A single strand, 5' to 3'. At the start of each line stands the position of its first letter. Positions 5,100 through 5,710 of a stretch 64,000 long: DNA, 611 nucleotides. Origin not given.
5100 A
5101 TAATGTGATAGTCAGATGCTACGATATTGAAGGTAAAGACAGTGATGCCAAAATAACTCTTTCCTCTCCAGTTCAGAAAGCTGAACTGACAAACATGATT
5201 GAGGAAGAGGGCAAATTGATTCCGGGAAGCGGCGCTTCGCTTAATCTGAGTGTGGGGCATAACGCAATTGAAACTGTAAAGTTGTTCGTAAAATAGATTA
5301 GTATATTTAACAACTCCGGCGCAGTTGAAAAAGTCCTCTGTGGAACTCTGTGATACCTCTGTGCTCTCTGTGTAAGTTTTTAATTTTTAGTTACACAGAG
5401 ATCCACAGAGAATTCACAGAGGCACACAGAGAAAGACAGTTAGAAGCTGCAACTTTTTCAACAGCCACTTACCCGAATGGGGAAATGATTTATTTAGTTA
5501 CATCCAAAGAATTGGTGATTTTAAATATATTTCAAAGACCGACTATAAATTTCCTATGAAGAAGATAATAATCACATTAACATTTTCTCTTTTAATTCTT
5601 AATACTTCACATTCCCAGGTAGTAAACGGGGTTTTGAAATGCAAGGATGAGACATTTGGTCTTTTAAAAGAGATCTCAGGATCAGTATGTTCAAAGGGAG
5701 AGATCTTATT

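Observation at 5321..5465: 145-nt composite palindrome: four CTCTGTG boxes facing four CACAGAG boxes at helical phasing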

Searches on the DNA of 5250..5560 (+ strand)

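Call 20: search_rna_families(source=window, start=5250, end=5560, threshold=evalue, max_evalue=10)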
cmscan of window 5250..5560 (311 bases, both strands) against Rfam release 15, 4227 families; matches with E-value up to 10: 18.
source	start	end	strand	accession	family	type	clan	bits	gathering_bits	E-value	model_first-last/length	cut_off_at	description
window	5346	5421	-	RF03789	MIR5269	Gene; miRNA;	-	30.9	60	0.0005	1-80/80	no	MIR5269 microRNA precursor family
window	5346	5421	+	RF02017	mir-1912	Gene; miRNA;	-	26.7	72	0.00032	1-77/77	no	mir-1912 microRNA precursor family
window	5347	5419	-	RF04067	mir-4520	Gene; miRNA;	-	25.8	90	0.00085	1-70/70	no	mir-4520 microRNA precursor family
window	5345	5422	+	RF00961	mir-581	Gene; miRNA;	-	25.8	100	0.0045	1-89/89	no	mir-581 microRNA precursor family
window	5348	5420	+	RF04067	mir-4520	Gene; miRNA;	-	25.5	90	0.001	1-70/70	no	mir-4520 microRNA precursor family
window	5333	5435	-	RF03654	MIR4239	Gene; miRNA;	-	25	100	0.0046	1-120/120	no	MIR4239 microRNA precursor family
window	5349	5418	-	RF00805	mir-351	Gene; miRNA;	-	22.6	70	0.011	1-75/75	no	mir-351 microRNA precursor family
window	5329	5416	-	RF00935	mir-876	Gene; miRNA;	-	21.5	88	0.052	1-81/81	no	mir-876 microRNA precursor family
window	5346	5422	+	RF00845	MIR158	Gene; miRNA;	-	20.1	67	0.19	1-100/100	no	MIR158 microRNA precursor family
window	5340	5427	-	RF01731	TwoAYGGAY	Cis-reg;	CL00106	19.6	43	1.4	1-168/168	no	TwoAYGGAY RNA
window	5357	5431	+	RF00743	mir-308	Gene; miRNA;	-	18.5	60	0.21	1-63/63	no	mir-308 microRNA precursor family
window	5346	5421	-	RF03457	MIR173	Gene; miRNA;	-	18.3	70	0.37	1-102/102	no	MIR173 microRNA precursor family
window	5333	5434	-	RF04205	MIR2606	Gene; miRNA;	-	17.6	139.7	4.6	1-165/165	no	MIR2606 microRNA precursor family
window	5346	5421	+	RF00712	mir-460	Gene; miRNA;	-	16.7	52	0.21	1-77/77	no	mir-460 microRNA precursor family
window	5344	5423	-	RF04239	mir-4679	Gene; miRNA;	-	16.4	88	2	1-75/75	no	mir-4679 microRNA precursor family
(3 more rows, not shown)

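Call 85: search_dna_similar(query=window:5321-5465:+, collection=plasmids, mode=distant, max_evalue=0.01, max_rows=15)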
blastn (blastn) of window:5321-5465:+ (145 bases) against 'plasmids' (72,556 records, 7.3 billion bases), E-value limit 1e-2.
No match.
